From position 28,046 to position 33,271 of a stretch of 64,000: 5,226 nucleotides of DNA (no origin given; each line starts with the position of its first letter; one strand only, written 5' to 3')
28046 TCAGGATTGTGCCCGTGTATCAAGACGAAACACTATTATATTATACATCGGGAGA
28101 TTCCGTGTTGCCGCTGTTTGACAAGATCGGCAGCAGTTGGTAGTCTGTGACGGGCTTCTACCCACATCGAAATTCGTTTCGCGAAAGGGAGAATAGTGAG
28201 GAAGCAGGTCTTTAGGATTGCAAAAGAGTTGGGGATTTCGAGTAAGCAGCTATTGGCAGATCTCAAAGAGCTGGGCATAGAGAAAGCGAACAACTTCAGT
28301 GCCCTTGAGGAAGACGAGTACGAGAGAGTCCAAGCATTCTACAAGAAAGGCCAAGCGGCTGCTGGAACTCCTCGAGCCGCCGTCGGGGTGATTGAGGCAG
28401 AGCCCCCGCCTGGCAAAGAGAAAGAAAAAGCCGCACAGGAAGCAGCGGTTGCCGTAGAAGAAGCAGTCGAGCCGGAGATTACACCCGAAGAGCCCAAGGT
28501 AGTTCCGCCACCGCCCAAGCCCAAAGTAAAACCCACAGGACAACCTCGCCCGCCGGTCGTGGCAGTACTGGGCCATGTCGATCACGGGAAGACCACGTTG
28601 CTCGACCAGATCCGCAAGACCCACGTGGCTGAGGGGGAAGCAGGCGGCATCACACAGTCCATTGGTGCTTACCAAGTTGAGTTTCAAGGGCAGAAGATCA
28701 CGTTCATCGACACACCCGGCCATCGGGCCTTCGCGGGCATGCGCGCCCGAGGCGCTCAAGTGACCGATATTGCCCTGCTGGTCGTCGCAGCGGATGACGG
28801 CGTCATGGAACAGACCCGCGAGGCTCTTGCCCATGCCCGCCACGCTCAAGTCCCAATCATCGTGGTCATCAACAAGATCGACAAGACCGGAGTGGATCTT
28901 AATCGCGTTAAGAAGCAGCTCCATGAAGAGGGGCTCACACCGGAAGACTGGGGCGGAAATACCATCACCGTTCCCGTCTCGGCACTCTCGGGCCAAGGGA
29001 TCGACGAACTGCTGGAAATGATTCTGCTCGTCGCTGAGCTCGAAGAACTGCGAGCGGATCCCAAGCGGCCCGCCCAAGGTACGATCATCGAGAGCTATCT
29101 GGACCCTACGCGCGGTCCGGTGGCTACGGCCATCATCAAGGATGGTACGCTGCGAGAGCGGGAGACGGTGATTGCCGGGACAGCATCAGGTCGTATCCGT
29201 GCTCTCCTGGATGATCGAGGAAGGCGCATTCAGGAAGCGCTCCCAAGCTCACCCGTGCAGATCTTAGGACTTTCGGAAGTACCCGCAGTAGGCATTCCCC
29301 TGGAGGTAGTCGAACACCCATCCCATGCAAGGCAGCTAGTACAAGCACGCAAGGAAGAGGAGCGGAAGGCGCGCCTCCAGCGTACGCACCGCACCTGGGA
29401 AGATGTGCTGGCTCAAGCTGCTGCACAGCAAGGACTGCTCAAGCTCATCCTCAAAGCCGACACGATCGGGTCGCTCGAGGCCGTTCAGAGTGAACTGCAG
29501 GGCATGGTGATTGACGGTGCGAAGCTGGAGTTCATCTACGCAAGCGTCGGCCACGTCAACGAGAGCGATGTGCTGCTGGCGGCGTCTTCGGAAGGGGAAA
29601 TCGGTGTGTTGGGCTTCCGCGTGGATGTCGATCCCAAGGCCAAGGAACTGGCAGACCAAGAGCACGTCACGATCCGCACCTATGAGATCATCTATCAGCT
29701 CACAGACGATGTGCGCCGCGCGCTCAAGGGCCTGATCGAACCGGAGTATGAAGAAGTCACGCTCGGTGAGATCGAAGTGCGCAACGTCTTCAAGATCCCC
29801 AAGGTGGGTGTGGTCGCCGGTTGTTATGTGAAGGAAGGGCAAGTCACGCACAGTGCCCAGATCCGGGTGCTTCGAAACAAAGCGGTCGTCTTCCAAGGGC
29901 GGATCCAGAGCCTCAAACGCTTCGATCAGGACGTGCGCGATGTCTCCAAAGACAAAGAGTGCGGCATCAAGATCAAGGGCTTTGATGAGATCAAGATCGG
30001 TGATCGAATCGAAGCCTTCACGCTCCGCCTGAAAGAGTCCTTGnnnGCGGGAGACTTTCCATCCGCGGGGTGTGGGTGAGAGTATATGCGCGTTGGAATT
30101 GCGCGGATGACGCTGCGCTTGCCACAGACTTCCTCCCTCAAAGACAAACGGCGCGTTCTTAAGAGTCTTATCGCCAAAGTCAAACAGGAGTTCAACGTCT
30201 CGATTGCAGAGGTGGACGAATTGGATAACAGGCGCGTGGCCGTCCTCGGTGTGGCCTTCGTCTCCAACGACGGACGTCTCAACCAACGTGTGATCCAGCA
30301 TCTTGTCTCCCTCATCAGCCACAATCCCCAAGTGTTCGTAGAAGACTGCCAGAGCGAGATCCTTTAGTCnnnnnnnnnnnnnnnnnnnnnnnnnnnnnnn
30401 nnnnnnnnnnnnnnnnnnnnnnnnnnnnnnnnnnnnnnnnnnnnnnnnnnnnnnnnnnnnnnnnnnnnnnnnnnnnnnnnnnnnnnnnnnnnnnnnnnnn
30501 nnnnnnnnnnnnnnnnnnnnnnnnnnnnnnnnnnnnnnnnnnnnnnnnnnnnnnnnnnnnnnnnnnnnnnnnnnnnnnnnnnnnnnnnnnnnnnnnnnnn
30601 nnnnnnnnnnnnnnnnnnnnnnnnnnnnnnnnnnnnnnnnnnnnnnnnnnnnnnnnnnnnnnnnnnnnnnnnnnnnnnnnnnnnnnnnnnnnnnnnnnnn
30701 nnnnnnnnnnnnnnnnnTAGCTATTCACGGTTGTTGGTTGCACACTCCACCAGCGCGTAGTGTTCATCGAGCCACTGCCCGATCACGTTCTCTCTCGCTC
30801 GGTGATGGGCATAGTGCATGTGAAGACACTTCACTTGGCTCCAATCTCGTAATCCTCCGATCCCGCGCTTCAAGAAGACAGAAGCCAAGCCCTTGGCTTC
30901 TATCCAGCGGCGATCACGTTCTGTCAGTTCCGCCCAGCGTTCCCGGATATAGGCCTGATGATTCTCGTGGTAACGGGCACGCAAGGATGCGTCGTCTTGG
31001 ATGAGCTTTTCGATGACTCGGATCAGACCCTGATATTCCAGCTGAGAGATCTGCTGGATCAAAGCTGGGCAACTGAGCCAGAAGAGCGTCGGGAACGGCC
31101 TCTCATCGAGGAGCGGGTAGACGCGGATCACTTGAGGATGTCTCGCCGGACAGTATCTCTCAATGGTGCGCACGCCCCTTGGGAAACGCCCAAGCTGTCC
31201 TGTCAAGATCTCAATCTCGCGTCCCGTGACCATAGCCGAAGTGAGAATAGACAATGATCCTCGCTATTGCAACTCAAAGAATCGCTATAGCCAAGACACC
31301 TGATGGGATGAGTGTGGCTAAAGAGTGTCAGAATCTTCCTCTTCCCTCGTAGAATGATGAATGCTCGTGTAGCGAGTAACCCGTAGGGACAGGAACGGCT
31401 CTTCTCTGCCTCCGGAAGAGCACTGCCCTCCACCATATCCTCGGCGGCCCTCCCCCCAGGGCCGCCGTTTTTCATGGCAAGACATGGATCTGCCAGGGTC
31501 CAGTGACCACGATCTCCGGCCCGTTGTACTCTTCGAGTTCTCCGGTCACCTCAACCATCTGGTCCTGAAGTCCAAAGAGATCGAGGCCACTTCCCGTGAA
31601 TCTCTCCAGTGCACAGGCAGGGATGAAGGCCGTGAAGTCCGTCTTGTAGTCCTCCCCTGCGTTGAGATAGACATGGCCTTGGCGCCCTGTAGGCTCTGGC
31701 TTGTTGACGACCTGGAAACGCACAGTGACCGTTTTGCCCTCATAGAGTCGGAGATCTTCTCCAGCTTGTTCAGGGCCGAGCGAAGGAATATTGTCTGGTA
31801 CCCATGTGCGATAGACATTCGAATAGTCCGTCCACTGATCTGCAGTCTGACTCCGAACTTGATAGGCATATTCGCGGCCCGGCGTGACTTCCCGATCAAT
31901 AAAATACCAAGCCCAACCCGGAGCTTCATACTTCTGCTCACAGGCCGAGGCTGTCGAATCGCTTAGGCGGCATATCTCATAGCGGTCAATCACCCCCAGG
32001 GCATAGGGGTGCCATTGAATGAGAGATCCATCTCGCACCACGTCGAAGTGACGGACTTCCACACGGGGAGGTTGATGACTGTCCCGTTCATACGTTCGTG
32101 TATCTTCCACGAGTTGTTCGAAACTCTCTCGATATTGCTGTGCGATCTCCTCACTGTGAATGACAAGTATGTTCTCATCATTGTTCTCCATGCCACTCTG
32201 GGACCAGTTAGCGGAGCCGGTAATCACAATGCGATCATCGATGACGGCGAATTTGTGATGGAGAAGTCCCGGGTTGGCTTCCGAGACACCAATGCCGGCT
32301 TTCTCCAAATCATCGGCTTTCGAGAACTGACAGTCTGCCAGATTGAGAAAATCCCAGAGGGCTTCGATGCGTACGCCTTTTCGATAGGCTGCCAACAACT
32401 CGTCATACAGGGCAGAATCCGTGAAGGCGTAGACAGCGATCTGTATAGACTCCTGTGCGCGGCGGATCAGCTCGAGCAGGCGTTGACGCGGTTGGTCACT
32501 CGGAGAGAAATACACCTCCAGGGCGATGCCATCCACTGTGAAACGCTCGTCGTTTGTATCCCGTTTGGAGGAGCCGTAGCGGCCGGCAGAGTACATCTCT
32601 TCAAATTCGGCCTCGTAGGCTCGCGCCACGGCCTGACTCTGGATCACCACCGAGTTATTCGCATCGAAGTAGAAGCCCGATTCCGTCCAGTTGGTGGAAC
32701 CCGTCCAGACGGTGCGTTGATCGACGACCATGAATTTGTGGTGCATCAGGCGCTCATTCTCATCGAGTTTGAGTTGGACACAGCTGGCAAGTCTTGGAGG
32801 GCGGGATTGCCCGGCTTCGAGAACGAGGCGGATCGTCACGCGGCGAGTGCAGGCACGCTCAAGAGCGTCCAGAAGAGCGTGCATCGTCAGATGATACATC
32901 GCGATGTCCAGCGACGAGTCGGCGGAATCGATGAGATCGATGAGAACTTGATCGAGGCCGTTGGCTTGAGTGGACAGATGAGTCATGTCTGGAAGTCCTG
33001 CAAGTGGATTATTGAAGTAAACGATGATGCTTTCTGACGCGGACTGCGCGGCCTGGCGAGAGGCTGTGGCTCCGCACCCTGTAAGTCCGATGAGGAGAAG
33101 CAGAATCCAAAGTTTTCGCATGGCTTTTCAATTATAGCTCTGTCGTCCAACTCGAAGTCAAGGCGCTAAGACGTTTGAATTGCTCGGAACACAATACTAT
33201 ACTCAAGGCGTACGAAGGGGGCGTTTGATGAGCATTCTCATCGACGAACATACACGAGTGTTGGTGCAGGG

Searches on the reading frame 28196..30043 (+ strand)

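Call 88: search_protein_families(library=ncbifam, proteins=[window:28196-30043:+], max_evalue=1e-10)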
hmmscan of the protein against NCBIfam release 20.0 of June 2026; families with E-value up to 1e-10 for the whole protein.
window:28196-30043:+ (616 aa): 33 families (the best 25 are shown)
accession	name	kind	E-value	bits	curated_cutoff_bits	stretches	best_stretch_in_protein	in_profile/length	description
TIGR00487.1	IF-2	equivalog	1.3e-198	661.5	424.4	1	111-611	79-580/587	translation initiation factor IF-2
NF003078.0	PRK04004.1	equivalog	2.2e-67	228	468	2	116-231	8-141/598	translation initiation factor IF-2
TIGR00491.2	aIF-2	equivalog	4.3e-54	183.9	554.75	2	118-230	3-133/591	translation initiation factor IF-2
NF011418.0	PRK14845.1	equivalog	7.9e-47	159.6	756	2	257-595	649-992/1049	translation initiation factor IF-2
TIGR00231.1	small_GTP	domain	2.7e-34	118.3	42.5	1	120-276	4-162/164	GTP-binding protein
TIGR00475.1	selB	equivalog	1.9e-31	109.4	242.25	1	122-324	3-208/581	selenocysteine-specific translation elongation factor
TIGR01394.1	TypA_BipA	equivalog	6.4e-25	87.4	757.3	1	122-325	4-233/594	translational GTPase TypA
TIGR01393.1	lepA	equivalog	6.7e-23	80.9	533.9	1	123-325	7-222/595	translation elongation factor 4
NF009381.0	PRK12740.1-5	subfamily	2.3e-20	72.6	583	1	122-244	36-152/692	elongation factor G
NF012153.1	tet_protect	equivalog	7.7e-20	70.7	775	1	122-244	27-143/614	tetracycline resistance ribosomal protection protein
NF008969.0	PRK12317.1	subfamily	1.5e-19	69.9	502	1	146-271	65-196/426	elongation factor 1-alpha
NF009373.0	PRK12736.1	subfamily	1.2e-17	63.8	452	1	122-325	15-243/394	elongation factor Tu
NF000766.0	PRK00049.1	subfamily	1.3e-17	63.8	449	1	122-325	15-245/396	elongation factor Tu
NF033148.1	tet_protect_M_W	exception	1.7e-17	63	1100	1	124-244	32-146/639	TetM/TetW/TetO/TetS family tetracycline resistance ribosomal protection protein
TIGR03680.1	eif2g_arch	equivalog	3.3e-17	62.8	514.5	1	166-300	81-214/407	translation initiation factor IF-2 subunit gamma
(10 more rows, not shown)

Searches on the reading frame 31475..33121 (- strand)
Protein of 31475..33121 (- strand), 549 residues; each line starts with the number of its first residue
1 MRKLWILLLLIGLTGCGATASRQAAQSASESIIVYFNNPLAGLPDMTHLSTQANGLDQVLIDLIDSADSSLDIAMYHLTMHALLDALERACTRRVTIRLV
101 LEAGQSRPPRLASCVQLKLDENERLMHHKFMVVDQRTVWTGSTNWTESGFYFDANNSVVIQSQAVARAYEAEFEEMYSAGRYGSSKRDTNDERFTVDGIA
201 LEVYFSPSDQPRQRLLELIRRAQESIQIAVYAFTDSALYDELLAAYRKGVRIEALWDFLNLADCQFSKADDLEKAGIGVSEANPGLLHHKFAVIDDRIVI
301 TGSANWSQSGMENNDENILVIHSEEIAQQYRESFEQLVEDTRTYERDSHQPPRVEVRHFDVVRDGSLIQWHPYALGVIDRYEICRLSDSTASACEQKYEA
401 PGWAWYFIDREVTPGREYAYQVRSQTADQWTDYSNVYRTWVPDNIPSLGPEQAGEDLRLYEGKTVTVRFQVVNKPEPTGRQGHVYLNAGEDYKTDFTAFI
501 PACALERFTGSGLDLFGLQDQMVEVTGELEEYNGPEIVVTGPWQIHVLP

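Call 88: search_protein_families(library=ncbifam, proteins=[window:31475-33121:-], max_evalue=1e-10)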
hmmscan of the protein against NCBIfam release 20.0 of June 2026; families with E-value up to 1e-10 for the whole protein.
window:31475-33121:- (549 aa): 7 families
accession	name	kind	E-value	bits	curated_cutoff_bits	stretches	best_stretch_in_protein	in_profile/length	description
NF010492.0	PRK13912.1-3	equivalog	1.5e-32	112.6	297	1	203-344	25-178/178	nuclease NucT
NF038319.1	DISARM_DrmC_I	equivalog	1.1e-29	103.7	133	2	207-339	91-236/236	DISARM system phospholipase D-like protein DrmC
NF010490.0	PRK13912.1-1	equivalog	5.6e-29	101.3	211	2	200-337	18-155/159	nuclease NucT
NF010491.0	PRK13912.1-2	equivalog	5.5e-19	68.6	225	1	215-330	41-166/180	nuclease NucT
NF010493.0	PRK13912.1-4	equivalog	4.4e-17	62.6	351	0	203-344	18-171/171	nuclease NucT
NF008427.0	PRK11263.1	equivalog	4.7e-12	45.7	281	0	124-381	110-383/409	cardiolipin synthase ClsB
TIGR04265.1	bac_cardiolipin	equivalog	8.2e-12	44.8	290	0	208-346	316-459/483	cardiolipin synthase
